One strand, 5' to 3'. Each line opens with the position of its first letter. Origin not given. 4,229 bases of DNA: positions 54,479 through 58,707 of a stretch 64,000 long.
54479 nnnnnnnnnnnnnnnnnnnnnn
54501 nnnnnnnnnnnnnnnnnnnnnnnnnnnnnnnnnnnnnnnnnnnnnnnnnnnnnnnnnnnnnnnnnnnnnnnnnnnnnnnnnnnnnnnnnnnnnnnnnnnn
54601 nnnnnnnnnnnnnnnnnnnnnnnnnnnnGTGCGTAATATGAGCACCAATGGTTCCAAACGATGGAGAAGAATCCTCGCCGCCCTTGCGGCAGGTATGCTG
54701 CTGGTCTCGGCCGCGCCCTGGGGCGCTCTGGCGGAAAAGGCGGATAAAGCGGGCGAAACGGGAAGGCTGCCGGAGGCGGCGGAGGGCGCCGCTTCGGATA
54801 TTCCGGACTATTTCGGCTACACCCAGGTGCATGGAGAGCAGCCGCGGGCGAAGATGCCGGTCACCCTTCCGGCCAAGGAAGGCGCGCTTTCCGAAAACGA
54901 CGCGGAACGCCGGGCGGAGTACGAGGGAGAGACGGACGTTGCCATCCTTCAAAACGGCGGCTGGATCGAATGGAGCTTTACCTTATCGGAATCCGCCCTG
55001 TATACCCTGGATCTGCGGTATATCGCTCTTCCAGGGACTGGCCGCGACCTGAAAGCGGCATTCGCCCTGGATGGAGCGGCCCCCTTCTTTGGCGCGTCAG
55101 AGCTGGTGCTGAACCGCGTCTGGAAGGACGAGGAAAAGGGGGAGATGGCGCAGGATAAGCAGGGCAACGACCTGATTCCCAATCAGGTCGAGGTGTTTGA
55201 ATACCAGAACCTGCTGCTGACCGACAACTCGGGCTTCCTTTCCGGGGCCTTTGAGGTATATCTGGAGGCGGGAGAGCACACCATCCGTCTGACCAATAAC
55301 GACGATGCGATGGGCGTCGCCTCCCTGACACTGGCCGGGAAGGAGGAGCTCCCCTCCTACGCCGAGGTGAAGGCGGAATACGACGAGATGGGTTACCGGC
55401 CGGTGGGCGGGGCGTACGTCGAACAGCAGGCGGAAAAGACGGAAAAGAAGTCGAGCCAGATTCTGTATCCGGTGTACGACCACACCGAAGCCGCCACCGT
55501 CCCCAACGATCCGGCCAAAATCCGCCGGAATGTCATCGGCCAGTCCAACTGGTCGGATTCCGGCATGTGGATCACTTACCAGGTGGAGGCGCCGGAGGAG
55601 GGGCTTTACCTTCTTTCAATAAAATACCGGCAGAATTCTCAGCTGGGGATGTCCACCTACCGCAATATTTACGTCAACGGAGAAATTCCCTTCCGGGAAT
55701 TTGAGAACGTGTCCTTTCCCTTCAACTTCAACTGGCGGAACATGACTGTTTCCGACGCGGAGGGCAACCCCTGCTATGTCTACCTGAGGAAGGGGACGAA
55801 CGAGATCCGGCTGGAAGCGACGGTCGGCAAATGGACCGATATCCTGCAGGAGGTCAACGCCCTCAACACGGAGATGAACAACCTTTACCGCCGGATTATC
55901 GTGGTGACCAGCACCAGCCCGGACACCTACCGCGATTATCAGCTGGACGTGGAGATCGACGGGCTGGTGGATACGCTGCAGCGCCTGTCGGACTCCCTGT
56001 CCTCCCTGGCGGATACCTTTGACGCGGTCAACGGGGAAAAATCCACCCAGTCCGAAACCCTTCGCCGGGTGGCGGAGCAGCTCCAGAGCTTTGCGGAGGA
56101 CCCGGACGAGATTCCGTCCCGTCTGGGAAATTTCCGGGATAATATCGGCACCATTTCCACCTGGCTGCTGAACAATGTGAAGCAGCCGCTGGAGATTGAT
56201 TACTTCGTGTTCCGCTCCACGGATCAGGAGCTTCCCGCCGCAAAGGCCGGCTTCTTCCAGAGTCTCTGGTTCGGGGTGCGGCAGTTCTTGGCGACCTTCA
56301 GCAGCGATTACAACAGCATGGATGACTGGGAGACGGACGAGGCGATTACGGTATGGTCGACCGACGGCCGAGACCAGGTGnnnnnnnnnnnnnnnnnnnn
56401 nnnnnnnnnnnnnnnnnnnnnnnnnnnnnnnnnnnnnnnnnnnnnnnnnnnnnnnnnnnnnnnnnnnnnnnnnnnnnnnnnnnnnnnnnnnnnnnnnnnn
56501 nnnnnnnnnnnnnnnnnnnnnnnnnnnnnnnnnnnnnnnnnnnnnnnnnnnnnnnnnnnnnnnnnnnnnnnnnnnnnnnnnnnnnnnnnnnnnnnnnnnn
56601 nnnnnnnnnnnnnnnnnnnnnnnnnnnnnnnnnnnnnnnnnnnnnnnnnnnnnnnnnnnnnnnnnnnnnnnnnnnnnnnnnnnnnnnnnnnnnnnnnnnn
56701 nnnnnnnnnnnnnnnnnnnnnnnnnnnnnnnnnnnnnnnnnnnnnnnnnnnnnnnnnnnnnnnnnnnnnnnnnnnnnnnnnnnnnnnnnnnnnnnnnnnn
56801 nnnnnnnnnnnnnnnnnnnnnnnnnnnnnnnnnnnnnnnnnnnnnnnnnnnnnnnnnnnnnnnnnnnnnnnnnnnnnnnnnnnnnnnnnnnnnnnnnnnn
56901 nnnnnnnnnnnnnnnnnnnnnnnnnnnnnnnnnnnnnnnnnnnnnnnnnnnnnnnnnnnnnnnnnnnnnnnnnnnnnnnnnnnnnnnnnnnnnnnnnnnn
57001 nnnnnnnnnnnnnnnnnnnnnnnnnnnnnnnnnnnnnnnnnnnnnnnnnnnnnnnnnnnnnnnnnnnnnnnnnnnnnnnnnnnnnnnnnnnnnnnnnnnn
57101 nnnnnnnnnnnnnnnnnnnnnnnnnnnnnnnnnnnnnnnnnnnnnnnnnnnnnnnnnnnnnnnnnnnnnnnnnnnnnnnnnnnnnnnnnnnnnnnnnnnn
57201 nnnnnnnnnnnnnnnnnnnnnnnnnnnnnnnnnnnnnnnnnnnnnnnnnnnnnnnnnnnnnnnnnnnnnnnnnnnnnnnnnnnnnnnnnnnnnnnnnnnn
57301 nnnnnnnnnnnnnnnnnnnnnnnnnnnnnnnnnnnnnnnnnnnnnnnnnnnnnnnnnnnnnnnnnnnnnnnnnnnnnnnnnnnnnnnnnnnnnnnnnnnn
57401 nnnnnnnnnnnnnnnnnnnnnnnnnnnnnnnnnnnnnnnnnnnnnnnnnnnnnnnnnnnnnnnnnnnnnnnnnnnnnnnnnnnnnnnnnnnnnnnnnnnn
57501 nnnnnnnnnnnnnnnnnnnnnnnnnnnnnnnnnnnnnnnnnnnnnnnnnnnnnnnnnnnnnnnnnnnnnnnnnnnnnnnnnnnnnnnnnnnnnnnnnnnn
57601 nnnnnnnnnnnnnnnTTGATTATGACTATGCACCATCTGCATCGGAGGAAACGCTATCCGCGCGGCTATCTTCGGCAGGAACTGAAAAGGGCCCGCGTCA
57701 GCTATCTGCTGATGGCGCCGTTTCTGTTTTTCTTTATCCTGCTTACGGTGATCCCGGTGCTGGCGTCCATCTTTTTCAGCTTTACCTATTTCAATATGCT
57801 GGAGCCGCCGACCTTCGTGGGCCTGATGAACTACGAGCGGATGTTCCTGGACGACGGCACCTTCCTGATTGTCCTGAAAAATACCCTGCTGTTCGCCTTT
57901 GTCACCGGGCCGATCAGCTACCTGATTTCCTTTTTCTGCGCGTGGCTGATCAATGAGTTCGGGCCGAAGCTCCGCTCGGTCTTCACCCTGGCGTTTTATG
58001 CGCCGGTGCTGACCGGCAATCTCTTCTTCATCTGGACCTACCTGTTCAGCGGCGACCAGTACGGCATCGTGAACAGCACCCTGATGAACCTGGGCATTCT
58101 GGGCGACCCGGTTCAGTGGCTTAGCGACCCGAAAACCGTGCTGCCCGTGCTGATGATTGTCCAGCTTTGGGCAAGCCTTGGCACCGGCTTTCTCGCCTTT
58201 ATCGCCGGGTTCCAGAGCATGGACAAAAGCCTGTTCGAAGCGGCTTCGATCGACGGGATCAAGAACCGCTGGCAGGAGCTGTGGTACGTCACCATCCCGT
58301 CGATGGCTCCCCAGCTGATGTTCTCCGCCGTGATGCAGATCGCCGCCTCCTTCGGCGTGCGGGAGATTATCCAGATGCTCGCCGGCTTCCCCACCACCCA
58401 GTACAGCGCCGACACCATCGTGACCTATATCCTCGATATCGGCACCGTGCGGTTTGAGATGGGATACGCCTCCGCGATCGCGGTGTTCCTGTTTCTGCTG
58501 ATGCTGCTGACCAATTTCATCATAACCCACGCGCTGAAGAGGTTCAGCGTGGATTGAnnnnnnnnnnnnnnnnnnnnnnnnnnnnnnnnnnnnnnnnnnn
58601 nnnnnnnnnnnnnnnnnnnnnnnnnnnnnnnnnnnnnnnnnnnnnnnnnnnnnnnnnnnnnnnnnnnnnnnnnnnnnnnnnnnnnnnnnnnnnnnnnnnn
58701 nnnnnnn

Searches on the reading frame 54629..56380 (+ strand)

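Call 78: search_protein_families(library=pfam, proteins=[window:54629-56380:+], max_evalue=0.1)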
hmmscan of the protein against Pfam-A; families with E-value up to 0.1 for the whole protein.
window:54629-56380:+ (584 aa): 2 families
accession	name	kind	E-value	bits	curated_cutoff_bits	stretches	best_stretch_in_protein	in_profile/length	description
PF03422.21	CBM_6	-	0.0011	19.8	28.9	0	91-130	12-52/125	Carbohydrate binding module (family 6)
PF04136.21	COG3_N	-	0.066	13.6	27.9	0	442-503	12-73/147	Conserved oligomeric Golgi complex subunit 3, N-terminal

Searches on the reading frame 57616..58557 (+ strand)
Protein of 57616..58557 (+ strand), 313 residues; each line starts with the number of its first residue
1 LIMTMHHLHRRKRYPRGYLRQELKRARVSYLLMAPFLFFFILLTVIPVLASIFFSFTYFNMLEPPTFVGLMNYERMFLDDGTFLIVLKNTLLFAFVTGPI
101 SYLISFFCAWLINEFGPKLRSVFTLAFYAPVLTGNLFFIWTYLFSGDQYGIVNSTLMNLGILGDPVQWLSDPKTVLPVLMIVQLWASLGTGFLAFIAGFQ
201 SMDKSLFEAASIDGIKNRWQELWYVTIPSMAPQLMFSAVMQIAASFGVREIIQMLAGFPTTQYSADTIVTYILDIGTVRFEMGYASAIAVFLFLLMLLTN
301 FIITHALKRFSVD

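Call 14: search_protein_families(library=pfam, proteins=[window:57616-58557:+], max_evalue=0.001)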
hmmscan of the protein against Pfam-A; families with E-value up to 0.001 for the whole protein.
window:57616-58557:+ (313 aa): 1 family
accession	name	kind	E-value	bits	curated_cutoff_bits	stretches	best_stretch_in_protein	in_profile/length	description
PF00528.27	BPD_transp_1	-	1.3e-10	41.8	26.4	1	119-310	20-182/184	Binding-protein-dependent transport system inner membrane component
